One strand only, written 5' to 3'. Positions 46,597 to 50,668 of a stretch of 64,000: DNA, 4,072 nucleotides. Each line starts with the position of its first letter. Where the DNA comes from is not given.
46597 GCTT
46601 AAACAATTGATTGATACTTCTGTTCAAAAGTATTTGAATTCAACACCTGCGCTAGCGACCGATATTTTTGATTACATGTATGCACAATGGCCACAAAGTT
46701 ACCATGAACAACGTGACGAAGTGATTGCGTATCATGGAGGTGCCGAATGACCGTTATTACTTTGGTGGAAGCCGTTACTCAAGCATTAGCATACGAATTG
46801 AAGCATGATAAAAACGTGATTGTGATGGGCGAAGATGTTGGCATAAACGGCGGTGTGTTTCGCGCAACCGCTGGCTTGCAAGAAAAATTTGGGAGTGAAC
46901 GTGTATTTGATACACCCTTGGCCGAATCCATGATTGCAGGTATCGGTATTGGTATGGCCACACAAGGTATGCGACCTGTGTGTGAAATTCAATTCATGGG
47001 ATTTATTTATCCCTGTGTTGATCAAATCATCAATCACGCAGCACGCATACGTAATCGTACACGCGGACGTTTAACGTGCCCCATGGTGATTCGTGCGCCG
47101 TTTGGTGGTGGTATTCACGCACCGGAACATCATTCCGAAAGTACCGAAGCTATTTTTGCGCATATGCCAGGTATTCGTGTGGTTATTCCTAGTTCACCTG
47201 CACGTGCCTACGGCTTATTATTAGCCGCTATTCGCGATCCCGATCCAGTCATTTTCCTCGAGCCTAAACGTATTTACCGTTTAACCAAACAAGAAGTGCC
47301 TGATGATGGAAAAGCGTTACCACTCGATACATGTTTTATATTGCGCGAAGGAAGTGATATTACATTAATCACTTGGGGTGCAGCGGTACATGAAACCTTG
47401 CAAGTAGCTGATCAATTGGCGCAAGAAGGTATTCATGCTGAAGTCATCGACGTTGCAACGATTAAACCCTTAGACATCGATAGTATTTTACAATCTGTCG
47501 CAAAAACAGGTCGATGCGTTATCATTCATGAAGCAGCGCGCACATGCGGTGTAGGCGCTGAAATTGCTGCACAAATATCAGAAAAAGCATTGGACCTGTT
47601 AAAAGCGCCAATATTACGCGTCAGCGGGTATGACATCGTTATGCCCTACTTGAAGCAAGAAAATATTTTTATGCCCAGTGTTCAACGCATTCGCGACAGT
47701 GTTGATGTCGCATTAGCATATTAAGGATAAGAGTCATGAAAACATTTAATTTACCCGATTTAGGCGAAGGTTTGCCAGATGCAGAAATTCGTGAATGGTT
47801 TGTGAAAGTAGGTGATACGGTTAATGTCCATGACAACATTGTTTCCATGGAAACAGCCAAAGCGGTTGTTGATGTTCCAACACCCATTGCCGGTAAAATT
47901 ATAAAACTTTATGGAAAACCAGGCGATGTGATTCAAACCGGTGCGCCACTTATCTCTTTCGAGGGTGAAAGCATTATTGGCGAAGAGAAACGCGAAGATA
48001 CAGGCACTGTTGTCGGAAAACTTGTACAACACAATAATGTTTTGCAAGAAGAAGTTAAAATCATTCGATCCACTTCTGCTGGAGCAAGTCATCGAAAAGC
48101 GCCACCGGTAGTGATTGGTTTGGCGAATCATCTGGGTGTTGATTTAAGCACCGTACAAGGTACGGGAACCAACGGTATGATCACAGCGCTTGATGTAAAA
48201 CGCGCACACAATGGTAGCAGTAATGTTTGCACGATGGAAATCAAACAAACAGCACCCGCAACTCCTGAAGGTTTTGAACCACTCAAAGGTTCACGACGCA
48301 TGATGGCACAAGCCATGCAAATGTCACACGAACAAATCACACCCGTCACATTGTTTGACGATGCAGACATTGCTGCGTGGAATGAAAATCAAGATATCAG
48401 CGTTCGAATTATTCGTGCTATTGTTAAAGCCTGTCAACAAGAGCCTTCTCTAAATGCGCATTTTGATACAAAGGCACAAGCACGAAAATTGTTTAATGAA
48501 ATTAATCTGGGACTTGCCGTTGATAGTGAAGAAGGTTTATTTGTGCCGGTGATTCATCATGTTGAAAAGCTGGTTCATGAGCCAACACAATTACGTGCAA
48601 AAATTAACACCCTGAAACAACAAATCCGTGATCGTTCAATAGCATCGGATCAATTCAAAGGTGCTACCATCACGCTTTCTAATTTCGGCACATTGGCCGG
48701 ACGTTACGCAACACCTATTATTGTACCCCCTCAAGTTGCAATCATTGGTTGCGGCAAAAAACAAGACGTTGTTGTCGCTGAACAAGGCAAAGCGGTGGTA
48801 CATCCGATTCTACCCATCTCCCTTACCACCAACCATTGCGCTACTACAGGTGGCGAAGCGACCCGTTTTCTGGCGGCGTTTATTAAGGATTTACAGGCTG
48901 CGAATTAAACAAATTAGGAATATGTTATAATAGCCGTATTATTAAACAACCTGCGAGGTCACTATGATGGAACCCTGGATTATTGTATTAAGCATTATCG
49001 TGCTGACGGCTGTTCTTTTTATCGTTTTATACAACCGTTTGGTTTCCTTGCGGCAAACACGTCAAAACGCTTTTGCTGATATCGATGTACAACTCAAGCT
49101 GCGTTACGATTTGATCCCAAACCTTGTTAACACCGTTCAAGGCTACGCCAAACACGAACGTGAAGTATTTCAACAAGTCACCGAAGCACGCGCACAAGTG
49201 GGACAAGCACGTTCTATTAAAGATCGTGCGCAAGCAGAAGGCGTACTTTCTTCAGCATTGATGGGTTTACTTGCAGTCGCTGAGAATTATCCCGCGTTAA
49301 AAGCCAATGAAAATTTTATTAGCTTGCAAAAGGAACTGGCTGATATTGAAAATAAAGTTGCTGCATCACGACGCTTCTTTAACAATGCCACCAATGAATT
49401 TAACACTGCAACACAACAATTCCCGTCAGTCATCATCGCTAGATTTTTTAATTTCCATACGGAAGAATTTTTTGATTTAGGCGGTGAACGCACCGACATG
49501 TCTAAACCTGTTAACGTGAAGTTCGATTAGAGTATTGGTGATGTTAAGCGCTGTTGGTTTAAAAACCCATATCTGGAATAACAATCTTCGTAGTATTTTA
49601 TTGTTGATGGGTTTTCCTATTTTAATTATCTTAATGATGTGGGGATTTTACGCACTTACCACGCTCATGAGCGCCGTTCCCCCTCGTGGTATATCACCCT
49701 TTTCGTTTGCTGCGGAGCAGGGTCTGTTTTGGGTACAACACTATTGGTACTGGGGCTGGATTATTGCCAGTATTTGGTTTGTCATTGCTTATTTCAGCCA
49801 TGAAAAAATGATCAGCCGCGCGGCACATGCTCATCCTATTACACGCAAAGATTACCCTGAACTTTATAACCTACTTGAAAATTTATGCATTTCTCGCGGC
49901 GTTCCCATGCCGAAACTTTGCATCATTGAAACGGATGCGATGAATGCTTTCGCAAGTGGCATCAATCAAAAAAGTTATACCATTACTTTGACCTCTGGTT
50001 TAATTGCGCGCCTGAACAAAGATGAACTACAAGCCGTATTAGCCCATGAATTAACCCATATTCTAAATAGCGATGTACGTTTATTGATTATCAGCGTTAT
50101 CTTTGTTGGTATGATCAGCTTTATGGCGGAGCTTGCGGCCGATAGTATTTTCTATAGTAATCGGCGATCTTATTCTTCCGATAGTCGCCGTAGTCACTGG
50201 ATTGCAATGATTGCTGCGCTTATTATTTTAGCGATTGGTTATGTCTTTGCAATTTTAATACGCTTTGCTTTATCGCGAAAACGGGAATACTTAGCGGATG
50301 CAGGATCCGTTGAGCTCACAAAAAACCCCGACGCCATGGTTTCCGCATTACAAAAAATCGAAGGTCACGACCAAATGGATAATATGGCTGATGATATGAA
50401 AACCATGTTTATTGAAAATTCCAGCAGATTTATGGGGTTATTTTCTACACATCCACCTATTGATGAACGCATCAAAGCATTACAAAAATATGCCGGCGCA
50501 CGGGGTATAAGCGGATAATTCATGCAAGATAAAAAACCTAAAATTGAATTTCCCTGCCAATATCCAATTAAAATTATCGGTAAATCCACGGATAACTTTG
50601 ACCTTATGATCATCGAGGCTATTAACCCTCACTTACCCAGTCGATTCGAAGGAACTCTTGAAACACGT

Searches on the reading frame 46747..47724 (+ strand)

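Call 67: search_protein_families(library=pfam, proteins=[window:46747-47724:+], max_evalue=0.001)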
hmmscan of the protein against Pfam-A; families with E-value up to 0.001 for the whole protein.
window:46747-47724:+ (325 aa): 2 families
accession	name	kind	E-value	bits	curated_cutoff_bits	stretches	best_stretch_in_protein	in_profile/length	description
PF02779.29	Transket_pyr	-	6.4e-48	163.1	27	1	4-178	3-173/174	Transketolase, pyrimidine binding domain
PF02780.25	Transketolase_C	-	4.9e-39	133.5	25.9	1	198-315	5-124/124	Transketolase, C-terminal domain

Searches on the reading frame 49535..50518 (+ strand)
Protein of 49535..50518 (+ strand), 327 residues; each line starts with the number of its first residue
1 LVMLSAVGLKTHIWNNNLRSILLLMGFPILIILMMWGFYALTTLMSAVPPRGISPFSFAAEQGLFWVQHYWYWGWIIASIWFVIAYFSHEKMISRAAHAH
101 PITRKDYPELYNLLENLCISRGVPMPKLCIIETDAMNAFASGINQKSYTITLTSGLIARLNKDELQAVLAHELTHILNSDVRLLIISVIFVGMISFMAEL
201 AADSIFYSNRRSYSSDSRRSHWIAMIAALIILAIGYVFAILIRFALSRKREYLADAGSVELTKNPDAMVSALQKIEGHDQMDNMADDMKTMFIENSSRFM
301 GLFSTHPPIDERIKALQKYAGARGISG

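Call 67: search_protein_families(library=pfam, proteins=[window:49535-50518:+], max_evalue=0.001)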
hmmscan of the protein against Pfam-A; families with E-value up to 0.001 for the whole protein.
window:49535-50518:+ (327 aa): 2 families
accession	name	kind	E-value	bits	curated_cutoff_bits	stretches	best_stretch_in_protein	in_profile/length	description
PF01435.24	Peptidase_M48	-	5.7e-34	118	20.3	1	108-319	5-185/186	Peptidase family M48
PF10263.15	SprT-like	-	0.00052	20.3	25.6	1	121-178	14-74/108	SprT-like family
